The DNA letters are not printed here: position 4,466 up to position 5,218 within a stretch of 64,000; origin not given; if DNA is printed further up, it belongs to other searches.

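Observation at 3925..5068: AT-rich orphan gene translationally coupled (1-nt spacer) to the SRAP/YedK DNA-protein-crosslink peptidase gene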

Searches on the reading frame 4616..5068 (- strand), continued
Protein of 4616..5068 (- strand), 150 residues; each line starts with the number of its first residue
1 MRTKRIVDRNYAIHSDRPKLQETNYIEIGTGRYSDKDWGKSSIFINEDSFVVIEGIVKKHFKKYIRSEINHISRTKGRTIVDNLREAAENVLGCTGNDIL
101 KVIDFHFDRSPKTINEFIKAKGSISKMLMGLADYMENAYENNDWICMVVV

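Call 101: get_annotated_region(hit=H14, flank=6000)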
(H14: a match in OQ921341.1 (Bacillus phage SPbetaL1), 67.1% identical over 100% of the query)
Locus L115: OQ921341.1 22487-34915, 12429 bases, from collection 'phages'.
description: Bacillus phage SPbetaL1, complete genome.
organism: Bacillus phage SPbetaL1 (NCBI taxid 3053435)
taxonomy: Viruses; Duplodnaviria; Heunggongvirae; Uroviricota; Caudoviricetes; Spbetavirus
host: Bacillus subtilis BEST7003; source: soil; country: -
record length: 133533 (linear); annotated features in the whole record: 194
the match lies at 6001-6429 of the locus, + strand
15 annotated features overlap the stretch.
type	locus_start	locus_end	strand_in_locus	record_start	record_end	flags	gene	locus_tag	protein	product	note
CDS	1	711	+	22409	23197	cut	-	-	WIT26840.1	hypothetical protein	47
CDS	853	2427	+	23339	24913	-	-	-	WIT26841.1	hypothetical protein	48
CDS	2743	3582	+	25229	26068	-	-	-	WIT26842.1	hypothetical protein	49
CDS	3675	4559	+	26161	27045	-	-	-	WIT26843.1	hypothetical protein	50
CDS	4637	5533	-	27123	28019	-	-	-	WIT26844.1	hypothetical protein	51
CDS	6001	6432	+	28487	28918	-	-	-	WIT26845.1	hypothetical protein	52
CDS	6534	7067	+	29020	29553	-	-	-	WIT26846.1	hypothetical protein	53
CDS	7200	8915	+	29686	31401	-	-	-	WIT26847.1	hypothetical protein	54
CDS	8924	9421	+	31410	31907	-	-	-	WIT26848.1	hypothetical protein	55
CDS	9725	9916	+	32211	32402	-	-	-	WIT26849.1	hypothetical protein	56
CDS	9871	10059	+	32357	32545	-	-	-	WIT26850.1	hypothetical protein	57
CDS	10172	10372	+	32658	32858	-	-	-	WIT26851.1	hypothetical protein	58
CDS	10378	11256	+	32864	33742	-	-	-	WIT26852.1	hypothetical protein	59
CDS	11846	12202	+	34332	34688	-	-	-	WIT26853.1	hypothetical protein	60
CDS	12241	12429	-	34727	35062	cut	-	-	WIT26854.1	hypothetical protein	61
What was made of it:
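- SPbetaL1 has a co-linear gene arrangement, judged by gene order and sizes only (call 101).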

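Call 108: list_cluster_members(proteins=[P0001, P0002, P0003, P0004, P0005, P0006])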
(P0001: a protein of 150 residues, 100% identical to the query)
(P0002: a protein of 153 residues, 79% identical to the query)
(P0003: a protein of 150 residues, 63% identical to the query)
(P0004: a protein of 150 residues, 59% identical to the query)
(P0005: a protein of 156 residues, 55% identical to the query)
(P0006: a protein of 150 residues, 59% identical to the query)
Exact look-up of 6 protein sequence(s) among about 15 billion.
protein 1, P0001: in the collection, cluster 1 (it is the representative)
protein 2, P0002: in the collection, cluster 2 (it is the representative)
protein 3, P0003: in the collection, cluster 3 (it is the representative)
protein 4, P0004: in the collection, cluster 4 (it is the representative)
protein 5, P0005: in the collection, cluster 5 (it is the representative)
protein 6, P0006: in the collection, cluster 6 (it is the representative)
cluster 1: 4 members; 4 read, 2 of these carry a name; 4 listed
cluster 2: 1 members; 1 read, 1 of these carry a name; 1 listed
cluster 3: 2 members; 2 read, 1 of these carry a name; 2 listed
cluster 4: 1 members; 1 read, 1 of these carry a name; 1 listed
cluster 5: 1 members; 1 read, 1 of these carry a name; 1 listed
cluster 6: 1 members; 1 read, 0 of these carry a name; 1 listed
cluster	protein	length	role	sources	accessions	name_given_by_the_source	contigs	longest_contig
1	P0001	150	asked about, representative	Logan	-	-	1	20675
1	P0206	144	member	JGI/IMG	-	hypothetical protein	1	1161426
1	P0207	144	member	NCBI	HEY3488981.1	MAG TPA: hypothetical protein VGK27_02530 [Candidatus Deferrimicrobiaceae bacterium]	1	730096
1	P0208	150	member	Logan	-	-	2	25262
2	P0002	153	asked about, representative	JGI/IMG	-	hypothetical protein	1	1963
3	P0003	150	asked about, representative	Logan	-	-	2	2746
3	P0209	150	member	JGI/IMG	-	hypothetical protein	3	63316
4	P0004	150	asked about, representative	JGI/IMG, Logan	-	hypothetical protein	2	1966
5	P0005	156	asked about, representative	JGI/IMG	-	hypothetical protein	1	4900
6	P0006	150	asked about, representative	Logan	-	-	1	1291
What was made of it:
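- Tried and rejected: The 25-kb sister contig first looked like a possible empty site, but it also carries the orphan (P0208, call 108).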
